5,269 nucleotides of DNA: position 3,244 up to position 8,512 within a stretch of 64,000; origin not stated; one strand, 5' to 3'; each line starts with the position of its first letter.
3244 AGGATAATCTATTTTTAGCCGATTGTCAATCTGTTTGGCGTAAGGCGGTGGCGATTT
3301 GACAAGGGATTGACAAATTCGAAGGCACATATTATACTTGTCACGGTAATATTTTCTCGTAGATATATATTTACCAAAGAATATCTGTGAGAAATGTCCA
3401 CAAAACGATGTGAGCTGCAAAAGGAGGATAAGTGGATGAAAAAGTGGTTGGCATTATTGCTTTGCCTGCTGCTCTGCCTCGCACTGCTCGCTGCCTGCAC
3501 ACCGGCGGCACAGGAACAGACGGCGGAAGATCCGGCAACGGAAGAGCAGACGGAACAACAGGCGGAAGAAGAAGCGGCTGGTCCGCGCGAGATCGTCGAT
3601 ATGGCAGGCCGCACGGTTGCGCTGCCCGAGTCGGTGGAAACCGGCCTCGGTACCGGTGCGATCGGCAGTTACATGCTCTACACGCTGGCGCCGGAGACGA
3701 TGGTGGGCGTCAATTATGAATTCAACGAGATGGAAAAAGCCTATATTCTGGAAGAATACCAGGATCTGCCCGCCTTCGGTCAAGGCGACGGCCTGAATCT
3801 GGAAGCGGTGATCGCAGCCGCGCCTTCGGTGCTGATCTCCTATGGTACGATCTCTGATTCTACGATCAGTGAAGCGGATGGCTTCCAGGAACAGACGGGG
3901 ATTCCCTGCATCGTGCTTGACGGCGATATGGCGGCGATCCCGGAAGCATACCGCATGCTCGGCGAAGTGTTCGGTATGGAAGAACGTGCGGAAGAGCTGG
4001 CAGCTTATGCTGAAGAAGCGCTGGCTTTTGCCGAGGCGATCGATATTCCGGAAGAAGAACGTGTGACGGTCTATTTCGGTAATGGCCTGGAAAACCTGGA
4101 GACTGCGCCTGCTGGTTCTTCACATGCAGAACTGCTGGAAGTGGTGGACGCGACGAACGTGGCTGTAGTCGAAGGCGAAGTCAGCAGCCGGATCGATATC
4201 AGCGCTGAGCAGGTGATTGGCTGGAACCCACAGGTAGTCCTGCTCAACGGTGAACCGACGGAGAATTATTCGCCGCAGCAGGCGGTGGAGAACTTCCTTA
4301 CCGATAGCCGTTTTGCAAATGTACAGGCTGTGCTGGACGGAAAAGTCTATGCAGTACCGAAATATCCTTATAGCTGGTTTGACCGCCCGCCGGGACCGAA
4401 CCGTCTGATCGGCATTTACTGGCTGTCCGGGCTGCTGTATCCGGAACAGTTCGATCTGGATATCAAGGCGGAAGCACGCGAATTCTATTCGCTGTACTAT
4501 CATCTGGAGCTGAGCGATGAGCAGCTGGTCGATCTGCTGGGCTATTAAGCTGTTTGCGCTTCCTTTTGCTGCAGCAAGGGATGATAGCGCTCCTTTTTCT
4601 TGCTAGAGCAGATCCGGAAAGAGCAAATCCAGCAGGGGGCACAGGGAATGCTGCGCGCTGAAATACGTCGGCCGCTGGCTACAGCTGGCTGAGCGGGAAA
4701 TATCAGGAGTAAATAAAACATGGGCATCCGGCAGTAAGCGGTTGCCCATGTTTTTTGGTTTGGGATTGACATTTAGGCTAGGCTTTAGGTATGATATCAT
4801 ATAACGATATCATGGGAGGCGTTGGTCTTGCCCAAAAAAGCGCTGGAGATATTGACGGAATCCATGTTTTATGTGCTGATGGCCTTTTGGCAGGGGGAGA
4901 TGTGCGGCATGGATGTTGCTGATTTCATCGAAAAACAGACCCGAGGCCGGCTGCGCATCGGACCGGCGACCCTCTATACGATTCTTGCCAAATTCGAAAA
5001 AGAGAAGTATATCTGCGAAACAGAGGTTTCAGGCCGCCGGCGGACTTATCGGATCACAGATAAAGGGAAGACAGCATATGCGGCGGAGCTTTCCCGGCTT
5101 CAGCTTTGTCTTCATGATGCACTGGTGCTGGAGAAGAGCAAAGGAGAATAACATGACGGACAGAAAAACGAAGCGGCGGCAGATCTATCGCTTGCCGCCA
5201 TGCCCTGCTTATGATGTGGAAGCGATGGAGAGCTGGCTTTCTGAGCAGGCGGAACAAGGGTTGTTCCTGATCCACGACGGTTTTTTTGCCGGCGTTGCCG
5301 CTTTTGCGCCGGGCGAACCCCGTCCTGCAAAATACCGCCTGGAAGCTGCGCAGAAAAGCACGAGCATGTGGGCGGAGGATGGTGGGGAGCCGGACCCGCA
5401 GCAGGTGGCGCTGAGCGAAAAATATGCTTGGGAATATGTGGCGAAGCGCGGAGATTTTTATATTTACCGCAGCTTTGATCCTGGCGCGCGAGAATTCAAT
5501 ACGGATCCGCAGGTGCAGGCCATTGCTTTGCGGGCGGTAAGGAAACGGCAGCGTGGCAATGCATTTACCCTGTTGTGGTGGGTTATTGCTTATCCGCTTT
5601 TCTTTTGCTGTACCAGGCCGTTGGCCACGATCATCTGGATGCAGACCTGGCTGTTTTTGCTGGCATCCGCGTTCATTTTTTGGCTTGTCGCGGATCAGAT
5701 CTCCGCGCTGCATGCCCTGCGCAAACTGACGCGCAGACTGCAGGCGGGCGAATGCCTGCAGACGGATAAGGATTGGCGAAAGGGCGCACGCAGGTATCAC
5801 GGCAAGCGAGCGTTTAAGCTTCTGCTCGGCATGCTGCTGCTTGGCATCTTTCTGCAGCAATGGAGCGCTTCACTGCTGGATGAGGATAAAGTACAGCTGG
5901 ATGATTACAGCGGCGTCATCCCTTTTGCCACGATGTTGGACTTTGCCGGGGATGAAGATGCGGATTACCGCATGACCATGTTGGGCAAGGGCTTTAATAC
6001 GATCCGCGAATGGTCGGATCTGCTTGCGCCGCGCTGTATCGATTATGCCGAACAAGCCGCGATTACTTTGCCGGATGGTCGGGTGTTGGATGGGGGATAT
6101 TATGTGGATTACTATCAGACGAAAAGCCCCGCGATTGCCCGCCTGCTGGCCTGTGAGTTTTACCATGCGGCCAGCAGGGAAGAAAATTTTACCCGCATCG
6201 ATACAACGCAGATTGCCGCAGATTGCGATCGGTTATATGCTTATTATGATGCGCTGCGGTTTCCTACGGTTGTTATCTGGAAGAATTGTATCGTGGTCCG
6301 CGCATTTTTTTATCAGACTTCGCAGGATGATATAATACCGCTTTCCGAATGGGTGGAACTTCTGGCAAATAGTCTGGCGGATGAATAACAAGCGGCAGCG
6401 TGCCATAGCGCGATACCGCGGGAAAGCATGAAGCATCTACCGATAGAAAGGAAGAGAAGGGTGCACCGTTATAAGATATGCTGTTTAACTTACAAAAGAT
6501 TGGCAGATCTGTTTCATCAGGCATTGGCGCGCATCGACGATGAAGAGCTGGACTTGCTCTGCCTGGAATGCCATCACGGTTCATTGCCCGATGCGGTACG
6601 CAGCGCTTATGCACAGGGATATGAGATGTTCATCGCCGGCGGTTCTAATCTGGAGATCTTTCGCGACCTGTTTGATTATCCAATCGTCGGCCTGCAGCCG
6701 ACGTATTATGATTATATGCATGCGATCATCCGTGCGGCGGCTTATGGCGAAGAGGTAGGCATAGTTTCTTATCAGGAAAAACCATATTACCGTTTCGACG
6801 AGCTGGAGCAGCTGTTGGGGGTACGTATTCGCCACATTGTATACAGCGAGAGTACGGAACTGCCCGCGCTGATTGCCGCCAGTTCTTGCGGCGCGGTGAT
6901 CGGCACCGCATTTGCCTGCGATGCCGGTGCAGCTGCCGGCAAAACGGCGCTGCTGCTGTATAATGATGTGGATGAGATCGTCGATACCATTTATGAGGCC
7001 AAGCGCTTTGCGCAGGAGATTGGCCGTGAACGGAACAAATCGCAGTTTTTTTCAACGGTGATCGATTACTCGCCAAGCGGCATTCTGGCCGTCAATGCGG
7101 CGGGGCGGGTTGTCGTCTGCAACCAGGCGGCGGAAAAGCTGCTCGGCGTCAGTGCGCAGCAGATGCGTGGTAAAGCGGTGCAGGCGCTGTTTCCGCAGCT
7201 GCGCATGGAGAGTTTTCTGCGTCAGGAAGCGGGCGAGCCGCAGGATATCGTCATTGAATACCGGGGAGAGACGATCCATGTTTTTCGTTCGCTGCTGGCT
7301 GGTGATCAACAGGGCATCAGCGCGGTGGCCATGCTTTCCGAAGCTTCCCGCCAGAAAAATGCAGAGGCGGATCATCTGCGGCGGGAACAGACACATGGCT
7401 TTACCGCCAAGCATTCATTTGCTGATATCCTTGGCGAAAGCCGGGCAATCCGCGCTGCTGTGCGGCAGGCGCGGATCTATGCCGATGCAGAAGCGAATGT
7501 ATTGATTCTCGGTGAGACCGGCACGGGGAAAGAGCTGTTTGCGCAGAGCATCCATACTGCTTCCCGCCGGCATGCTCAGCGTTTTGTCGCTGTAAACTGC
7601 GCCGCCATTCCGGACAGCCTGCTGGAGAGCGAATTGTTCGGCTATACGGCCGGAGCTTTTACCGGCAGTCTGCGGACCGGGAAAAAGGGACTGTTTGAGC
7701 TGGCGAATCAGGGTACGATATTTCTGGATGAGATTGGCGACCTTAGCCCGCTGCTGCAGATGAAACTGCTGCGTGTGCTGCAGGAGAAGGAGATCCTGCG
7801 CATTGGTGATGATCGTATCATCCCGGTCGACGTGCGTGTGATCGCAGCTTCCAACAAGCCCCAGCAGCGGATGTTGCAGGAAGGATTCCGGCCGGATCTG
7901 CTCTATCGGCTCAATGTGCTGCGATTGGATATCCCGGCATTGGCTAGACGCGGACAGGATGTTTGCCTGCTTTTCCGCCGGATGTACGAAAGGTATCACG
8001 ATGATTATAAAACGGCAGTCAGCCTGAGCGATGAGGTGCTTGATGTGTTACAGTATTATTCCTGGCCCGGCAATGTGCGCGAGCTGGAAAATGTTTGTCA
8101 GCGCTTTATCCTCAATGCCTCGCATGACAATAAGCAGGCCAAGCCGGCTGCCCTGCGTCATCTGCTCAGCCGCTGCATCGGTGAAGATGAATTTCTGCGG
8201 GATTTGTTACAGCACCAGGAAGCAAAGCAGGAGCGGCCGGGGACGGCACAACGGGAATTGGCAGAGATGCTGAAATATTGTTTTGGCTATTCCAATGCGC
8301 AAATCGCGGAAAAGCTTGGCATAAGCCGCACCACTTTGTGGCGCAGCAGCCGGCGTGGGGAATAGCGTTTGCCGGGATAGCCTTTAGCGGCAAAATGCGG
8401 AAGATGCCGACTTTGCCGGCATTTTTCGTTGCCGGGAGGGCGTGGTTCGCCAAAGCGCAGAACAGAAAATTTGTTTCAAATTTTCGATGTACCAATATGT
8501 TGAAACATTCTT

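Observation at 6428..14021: Sigma-54/PrpR-type controlled operon (CoA-transferase III + HMG-CoA-lyase-like + LeuCD-like hydro-lyase + PrpF/Mii-like isomerase): candidate non-canonical catabolic route for branched C5 unsaturated dicarboxylates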

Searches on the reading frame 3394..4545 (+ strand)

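Call 15: search_protein_families(library=pfam, proteins=[window:3394-4545:+])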
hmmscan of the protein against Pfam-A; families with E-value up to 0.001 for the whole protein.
window:3394-4545:+ (384 aa): 2 families
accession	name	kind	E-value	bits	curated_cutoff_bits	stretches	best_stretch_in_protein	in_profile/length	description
PF01497.23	Peripla_BP_2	-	5.1e-15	56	27.5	1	112-324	30-234/235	Periplasmic binding protein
PF23379.1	DUF7096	-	0.00029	21.2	27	1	15-81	1-67/208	Domain of unknown function (DUF7096)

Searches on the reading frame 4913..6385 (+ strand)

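Call 15: search_protein_families(library=pfam, proteins=[window:4913-6385:+])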
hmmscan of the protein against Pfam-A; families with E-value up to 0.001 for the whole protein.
window:4913-6385:+ (491 aa): 1 family
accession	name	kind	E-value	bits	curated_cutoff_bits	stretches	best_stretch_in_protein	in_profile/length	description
PF11193.13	DUF2812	-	2.7e-10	40.9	27.8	1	101-212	1-104/110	Protein of unknown function (DUF2812)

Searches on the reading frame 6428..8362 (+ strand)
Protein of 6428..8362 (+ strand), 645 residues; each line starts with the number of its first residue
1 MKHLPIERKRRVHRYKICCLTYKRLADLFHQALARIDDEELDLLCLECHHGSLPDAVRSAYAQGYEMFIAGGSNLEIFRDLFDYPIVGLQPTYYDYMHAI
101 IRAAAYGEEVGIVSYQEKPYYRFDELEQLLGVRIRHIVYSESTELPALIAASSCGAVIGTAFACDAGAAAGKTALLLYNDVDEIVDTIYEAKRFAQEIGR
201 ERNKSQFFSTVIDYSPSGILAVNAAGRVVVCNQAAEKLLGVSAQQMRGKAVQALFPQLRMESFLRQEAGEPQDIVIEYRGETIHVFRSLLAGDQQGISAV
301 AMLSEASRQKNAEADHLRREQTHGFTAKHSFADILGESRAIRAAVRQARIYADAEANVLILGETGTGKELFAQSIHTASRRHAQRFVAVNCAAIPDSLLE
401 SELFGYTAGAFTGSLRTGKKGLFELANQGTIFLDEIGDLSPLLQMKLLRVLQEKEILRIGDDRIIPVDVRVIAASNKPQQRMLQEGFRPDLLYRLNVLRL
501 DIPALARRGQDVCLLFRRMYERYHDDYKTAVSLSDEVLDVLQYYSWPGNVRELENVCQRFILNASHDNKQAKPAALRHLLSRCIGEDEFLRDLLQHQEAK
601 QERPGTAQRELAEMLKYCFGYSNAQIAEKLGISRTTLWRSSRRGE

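Call 6: search_protein_families(library=pfam, proteins=[window:6428-8362:+])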
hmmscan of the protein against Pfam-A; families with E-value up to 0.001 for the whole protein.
window:6428-8362:+ (645 aa): 16 families
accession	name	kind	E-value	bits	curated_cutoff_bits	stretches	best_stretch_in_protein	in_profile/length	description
PF00158.32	Sigma54_activat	-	2.3e-63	213.3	20.2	1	334-500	1-167/168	Sigma-54 interaction domain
PF06506.16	PrpR_N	-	3.3e-22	79.3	29.1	1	48-196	9-162/167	Propionate catabolism activator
PF14532.12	Sigma54_activ_2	-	6.3e-17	62.5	25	1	335-505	1-138/138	Sigma-54 interaction domain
PF25601.1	AAA_lid_14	-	1.6e-16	60.3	27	1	508-571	3-65/87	AAA+ ATPase lid domain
PF00989.32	PAS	-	1.5e-08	35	22.6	1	207-257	2-52/113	PAS fold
PF07728.20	AAA_5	-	3.7e-08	33.9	22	1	357-481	1-126/139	AAA domain (dynein-related subfamily)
PF13188.13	PAS_8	-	1.2e-07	31.8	21.8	1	207-263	2-55/65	PAS domain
PF08448.16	PAS_4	-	3.1e-07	31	23.1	1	214-263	3-52/110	PAS fold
PF13426.13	PAS_9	-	8.9e-07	29.6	27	1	217-280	2-70/103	PAS domain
PF01078.27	Mg_chelatase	-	1.1e-05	25.4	20.3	1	331-477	2-158/207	Magnesium chelatase, subunit ChlI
PF08281.18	Sigma70_r4_2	-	6.9e-05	22.9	25.7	1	615-638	21-44/54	Sigma-70, region 4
PF13412.12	HTH_24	-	0.00021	21.2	21.9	0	622-641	19-38/48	Winged helix-turn-helix DNA-binding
PF00004.35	AAA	-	0.00032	21.6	21.2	1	358-480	1-113/131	ATPase family associated with various cellular activities (AAA)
PF13384.12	HTH_23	-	0.00073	19.7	24.6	0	620-640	17-37/50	Homeodomain-like domain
PF07724.20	AAA_2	-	0.00074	20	27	0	355-476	3-124/166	AAA domain (Cdc48 subfamily)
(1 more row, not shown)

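Call 7: search_protein_families(library=ncbifam, proteins=[window:6428-8362:+])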
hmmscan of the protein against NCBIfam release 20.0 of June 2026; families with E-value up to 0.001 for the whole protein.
window:6428-8362:+ (645 aa): 33 families (the best 25 are shown)
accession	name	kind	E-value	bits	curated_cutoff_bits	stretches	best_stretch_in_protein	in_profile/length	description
TIGR02329.1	propionate_PrpR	equivalog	8.1e-107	358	499.2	1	17-640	7-523/526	propionate catabolism operon regulatory protein PrpR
NF041552.1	TF_PrdR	equivalog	2.6e-101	339.7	795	1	203-638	131-570/577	sigma-54 dependent transcriptional regulator PrdR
NF011953.0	PRK15424.1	equivalog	7.6e-98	328.4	703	2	315-642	202-532/538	propionate catabolism operon regulatory protein PrpR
TIGR01817.1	nifA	equivalog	1.8e-86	291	528.85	1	303-560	166-424/534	nif-specific transcriptional activator NifA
NF003451.0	PRK05022.1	equivalog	3e-85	286.9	476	1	301-639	157-503/512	nitric oxide reductase transcriptional regulator NorR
TIGR02915.1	PEP_resp_reg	equivalog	2.1e-80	270.8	502.6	1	328-638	133-436/445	PEP-CTERM-box response regulator transcription factor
NF008085.0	PRK10820.1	equivalog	2.4e-76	257.4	576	1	206-603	80-476/520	transcriptional regulator TyrR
NF008469.0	PRK11361.1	equivalog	7.9e-76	255.6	714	1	313-567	128-379/461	acetoacetate metabolism transcriptional regulator AtoC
TIGR01818.1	ntrC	equivalog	2.3e-73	247.6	558.6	1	318-568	120-371/463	nitrogen regulation protein NR(I)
NF038308.1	RNA_repair_RtcR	equivalog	2.9e-72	244.2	650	1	298-635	148-502/530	RNA repair transcriptional activator RtcR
NF008485.2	PRK11388.1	equivalog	5.8e-71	239.6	551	1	180-640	188-631/643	dihydroxyacetone kinase operon transcriptional regulator DhaR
NF050807.1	TransRegFlbDCaul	equivalog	6.9e-71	239.4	750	1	334-578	120-365/454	sigma-54-dependent transcriptional regulator FlbD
NF011958.0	PRK15429.1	equivalog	2.1e-68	231.6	830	1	328-565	375-613/692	formate hydrogenlyase transcriptional activator FlhA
NF041906.1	V4R_TF_MobR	exception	1.4e-67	228.4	999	1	312-574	212-474/544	phenol degradation transcriptional regulator MobR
NF011695.0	PRK15115.1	equivalog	4.9e-67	226.6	763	1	326-561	129-365/445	two-component system response regulator GlrR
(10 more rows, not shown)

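Call 21: list_cluster_members(proteins=[window:6428-8362:+, window:8781-9977:+, window:10000-10899:+, window:10924-12204:+, window:12204-12722:+, window:12710-13876:+])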
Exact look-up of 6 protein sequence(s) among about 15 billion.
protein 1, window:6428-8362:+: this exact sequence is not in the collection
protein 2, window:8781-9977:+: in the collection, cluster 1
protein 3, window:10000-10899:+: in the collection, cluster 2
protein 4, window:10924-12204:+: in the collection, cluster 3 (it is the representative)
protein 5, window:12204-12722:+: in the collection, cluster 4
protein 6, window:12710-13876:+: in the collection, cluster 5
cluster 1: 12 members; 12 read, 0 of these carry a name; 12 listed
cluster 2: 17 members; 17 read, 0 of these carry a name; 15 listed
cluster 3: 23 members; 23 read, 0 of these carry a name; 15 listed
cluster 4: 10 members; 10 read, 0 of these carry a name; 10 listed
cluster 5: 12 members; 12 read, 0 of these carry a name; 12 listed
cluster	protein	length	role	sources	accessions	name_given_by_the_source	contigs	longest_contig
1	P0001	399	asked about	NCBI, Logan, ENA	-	-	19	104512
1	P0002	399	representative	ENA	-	-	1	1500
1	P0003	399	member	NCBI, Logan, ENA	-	-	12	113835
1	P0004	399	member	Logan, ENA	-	-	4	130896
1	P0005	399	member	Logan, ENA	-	-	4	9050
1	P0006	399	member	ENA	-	-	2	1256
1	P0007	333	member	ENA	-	-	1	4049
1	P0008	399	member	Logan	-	-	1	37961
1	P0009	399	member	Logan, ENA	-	-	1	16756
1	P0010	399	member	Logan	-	-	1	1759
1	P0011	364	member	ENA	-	-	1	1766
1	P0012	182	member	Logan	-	-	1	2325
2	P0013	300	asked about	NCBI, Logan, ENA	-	-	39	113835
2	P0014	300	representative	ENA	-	-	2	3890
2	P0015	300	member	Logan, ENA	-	-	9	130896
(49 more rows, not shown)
